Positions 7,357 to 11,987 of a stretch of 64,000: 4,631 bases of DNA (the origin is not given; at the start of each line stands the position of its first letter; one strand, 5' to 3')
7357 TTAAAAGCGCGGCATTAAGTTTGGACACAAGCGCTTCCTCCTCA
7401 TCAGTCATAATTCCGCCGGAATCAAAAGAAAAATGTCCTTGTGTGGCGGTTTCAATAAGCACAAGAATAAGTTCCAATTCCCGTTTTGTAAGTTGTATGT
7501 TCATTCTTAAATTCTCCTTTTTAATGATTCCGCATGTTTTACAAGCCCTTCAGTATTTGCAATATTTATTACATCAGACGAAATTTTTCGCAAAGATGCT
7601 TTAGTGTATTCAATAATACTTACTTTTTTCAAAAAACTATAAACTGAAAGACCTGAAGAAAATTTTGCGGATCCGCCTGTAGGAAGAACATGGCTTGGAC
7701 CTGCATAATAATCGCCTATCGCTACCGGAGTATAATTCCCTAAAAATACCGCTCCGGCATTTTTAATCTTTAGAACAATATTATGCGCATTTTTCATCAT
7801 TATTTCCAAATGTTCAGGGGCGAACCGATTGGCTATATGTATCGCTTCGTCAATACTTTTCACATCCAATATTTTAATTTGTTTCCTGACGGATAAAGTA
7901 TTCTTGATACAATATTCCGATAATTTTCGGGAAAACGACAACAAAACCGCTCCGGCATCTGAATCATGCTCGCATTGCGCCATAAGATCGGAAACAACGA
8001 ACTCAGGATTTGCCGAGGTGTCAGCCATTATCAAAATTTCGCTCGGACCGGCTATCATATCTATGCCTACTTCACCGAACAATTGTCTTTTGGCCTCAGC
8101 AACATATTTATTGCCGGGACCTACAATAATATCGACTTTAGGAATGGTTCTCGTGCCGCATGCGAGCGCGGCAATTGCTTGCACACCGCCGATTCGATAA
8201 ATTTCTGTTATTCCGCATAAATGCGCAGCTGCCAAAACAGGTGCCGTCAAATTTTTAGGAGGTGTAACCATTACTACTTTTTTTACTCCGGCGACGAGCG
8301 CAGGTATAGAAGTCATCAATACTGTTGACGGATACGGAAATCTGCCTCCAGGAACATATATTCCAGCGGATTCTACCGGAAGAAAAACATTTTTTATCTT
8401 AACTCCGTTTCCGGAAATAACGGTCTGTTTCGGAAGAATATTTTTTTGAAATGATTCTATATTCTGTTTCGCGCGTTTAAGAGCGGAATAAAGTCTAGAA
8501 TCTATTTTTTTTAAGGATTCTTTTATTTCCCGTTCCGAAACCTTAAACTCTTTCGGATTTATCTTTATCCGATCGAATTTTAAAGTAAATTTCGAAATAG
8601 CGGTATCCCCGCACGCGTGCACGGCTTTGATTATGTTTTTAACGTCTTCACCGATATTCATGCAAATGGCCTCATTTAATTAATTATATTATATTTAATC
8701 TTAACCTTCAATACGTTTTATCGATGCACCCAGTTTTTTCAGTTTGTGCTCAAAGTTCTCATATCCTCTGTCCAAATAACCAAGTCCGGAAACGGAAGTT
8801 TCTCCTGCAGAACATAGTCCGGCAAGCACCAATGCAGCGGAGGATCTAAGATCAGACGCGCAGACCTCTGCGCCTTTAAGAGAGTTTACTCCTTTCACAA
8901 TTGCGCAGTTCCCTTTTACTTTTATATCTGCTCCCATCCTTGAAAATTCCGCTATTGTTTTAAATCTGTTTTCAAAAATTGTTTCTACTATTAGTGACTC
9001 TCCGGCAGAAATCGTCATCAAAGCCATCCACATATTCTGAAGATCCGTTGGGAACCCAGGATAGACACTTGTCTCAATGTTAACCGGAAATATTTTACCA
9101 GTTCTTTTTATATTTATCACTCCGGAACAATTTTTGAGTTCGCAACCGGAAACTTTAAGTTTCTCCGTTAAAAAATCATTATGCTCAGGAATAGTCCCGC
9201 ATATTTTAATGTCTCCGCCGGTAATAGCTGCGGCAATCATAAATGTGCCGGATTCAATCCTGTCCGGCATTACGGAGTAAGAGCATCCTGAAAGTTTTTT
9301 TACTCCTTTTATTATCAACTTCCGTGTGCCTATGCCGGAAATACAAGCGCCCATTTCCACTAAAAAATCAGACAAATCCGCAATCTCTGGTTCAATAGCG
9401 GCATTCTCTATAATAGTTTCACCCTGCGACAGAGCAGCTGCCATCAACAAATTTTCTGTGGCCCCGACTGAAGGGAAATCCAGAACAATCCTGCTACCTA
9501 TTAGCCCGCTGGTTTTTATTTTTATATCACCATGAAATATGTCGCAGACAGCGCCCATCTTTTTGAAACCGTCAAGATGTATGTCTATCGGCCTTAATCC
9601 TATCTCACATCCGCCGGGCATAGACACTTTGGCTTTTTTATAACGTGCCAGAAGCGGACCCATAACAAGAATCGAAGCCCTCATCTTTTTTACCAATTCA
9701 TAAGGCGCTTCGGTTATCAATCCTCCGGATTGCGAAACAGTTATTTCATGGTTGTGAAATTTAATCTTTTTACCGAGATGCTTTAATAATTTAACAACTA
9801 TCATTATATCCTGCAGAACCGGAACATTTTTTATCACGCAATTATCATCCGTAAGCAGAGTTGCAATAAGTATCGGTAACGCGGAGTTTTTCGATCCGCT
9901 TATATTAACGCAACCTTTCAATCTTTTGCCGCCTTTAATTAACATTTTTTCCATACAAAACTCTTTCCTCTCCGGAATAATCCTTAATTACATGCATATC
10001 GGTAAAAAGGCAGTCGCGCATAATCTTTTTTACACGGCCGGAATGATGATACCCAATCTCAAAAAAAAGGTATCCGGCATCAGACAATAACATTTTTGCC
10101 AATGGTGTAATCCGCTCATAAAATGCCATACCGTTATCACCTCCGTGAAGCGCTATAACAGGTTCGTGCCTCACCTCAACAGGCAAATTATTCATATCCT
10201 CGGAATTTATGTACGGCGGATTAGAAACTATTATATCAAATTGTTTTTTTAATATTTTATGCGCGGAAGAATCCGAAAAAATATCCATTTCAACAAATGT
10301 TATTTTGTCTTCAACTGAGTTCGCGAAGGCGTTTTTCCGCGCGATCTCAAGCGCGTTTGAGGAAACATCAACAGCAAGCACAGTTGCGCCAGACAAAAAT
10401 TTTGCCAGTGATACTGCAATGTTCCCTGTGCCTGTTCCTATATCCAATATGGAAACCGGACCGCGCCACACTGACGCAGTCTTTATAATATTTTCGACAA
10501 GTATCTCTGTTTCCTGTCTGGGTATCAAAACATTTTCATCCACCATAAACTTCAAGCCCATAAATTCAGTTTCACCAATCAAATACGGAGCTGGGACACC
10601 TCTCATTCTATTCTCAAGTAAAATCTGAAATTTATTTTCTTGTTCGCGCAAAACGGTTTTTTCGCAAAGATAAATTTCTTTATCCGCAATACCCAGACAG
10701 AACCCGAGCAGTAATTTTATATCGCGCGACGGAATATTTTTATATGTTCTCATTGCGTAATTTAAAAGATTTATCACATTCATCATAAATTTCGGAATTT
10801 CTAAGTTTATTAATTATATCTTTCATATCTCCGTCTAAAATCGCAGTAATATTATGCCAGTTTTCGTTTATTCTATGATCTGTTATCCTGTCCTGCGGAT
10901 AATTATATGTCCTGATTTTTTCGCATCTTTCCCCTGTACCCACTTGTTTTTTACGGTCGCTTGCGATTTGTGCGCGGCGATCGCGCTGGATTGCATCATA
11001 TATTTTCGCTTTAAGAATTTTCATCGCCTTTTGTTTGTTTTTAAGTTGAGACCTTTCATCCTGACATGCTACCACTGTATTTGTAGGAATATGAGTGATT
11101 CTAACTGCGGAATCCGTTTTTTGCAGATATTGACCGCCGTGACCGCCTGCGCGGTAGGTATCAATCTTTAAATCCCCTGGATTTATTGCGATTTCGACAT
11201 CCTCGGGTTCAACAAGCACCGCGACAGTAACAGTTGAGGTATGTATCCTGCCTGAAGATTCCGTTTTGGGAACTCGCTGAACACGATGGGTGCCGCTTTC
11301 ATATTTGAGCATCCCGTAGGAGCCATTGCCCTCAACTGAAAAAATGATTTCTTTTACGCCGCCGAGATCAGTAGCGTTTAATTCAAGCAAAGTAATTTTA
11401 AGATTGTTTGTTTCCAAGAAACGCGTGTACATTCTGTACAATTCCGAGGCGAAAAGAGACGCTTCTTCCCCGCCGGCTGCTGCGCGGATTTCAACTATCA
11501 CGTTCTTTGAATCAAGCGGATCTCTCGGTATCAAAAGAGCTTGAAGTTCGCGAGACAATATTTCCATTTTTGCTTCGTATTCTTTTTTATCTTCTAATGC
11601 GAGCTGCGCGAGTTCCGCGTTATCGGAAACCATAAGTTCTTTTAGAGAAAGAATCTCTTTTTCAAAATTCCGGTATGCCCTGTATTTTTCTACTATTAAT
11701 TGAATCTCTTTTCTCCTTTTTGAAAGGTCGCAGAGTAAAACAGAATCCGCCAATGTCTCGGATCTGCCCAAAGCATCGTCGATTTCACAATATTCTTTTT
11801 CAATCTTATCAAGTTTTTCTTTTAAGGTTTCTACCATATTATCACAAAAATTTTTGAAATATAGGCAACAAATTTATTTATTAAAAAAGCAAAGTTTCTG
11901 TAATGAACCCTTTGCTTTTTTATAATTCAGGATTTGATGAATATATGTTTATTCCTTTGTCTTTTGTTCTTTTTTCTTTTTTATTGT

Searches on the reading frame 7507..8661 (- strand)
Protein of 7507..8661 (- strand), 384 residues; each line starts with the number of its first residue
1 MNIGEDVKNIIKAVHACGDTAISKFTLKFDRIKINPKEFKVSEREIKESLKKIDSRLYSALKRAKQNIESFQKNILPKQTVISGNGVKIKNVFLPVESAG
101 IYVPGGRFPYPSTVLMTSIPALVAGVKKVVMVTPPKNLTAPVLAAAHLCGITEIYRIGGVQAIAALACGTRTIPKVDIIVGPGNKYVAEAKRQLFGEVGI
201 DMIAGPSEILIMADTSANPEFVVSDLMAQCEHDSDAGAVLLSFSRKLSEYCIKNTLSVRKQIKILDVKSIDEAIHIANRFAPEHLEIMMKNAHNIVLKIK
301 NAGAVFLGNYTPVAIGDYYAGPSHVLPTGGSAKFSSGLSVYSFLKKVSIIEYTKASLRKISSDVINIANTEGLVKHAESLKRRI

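Call 15: search_protein_families(library=pfam, proteins=[window:7507-8661:-])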
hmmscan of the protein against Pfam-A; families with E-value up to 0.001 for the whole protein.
window:7507-8661:- (384 aa): 1 family
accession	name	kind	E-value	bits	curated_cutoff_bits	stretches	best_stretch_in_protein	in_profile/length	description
PF00815.25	Histidinol_dh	-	2.3e-146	488.4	27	1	3-383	11-410/411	Histidinol dehydrogenase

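Call 29: list_cluster_members(proteins=[window:7507-8661:-, window:2647-4143:-, window:8701-9954:-, window:14390-17053:-, window:42668-45595:-])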
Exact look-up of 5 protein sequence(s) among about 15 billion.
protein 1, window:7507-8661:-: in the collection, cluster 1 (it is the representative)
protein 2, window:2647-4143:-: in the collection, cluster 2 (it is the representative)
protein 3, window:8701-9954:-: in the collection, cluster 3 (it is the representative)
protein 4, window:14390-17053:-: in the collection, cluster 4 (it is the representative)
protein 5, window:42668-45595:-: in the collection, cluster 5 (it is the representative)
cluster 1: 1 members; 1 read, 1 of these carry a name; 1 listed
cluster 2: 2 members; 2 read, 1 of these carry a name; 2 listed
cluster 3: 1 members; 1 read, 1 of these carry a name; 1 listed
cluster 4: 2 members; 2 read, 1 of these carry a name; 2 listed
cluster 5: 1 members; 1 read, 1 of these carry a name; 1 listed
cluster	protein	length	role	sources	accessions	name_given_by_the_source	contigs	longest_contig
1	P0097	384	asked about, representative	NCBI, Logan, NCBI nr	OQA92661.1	MAG: Histidinol dehydrogenase [Elusimicrobia bacterium ADurb.Bin231]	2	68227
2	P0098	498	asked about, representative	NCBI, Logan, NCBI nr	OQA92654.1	MAG: Anthranilate synthase component 1 [Elusimicrobia bacterium ADurb.Bin231]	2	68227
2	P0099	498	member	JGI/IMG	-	-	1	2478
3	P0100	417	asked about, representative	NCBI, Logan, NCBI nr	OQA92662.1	MAG: UDP-N-acetylglucosamine 1-carboxyvinyltransferase 1 [Elusimicrobia bacterium ...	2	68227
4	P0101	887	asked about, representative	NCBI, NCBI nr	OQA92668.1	MAG: DNA polymerase I [Elusimicrobia bacterium ADurb.Bin231]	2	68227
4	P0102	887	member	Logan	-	-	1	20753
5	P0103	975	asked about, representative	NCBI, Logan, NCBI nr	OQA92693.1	MAG: Valine--tRNA ligase [Elusimicrobia bacterium ADurb.Bin231]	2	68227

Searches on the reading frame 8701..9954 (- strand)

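Call 15: search_protein_families(library=pfam, proteins=[window:8701-9954:-])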
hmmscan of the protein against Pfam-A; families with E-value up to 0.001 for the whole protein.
window:8701-9954:- (417 aa): 1 family
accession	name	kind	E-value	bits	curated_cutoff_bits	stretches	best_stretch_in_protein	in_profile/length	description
PF00275.25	EPSP_synthase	-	2.7e-100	336.4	22.8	1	7-405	2-417/417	EPSP synthase (3-phosphoshikimate 1-carboxyvinyltransferase)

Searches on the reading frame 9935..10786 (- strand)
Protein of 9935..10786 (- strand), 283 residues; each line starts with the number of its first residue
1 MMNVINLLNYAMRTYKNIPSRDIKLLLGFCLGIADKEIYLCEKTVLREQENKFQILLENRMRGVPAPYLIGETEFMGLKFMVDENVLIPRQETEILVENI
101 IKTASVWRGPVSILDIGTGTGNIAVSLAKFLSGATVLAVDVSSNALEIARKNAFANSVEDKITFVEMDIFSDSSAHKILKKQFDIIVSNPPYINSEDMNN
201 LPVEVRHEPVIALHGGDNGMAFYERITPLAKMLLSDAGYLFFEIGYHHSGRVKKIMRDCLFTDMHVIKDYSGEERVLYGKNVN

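Call 15: search_protein_families(library=pfam, proteins=[window:9935-10786:-])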
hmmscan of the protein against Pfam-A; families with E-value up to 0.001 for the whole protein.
window:9935-10786:- (283 aa): 22 families
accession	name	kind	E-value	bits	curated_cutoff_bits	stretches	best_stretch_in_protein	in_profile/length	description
PF05175.20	MTS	-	1e-15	58.2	23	1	93-197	20-113/170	Methyltransferase small domain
PF13649.12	Methyltransf_25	-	2.1e-12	48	27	1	113-199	1-83/97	Methyltransferase domain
PF13847.12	Methyltransf_31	-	5.3e-12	46.1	27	1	112-190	6-82/145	Methyltransferase domain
PF06325.19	PrmA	-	3.4e-10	40.4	22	1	108-189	160-233/296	Ribosomal protein L11 methyltransferase (PrmA)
PF08242.18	Methyltransf_12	-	1.3e-08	35.9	30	1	114-189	1-72/98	Methyltransferase domain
PF08241.18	Methyltransf_11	-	1.4e-08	35.7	21.2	1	114-189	1-67/95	Methyltransferase domain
PF09445.16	Methyltransf_15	-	1.2e-07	31.9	22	1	113-192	4-81/165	RNA cap guanine-N2 methyltransferase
PF07669.17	Eco57I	-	6.9e-07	30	25.3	1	151-201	52-93/171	Eco57I restriction-modification methylase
PF17827.6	PrmC_N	-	1.4e-06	29.2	23.4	1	17-71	16-71/71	PrmC N-terminal domain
PF01170.24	UPF0020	-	1.8e-06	28.2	22.3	1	134-194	77-133/197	RMKL-like, methyltransferase domain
PF02475.24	TRM5-TYW2_MTfase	-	2.6e-06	27.9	28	1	112-215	39-137/164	TRM5/TYW2 methyltransferase domain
PF13489.12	Methyltransf_23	-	3.1e-05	24.2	27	1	110-189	23-88/164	Methyltransferase domain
PF10294.15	Methyltransf_16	-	5.2e-05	23.5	21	1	106-187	43-125/174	Lysine methyltransferase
PF03602.21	Cons_hypoth95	-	5.6e-05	23.3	24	1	113-211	45-142/182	Conserved hypothetical protein 95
PF05971.18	Methyltransf_10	-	6.7e-05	22.8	23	1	110-197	103-192/299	RNA methyltransferase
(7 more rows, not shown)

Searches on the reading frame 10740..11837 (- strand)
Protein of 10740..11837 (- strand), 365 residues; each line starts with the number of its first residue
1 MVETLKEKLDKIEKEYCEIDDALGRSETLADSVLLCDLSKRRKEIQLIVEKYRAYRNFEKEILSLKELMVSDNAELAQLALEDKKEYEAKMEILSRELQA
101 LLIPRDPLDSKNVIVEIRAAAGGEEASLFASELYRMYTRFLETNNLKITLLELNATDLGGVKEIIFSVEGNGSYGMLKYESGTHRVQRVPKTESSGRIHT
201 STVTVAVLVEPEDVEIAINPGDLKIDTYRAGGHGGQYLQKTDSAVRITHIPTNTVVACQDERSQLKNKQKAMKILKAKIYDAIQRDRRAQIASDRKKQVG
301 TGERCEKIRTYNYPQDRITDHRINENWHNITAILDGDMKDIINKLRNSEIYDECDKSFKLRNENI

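Call 72: search_protein_families(library=pfam, proteins=[window:10740-11837:-], max_evalue=0.00001)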
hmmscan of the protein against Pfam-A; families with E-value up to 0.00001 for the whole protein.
window:10740-11837:- (365 aa): 2 families
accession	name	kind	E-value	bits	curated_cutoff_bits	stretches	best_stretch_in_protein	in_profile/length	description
PF03462.23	PCRF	-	5.4e-64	216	24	1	12-205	1-194/194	PCRF domain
PF00472.26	RF-1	-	3.8e-39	133.7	35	1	213-322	2-116/116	RF-1 domain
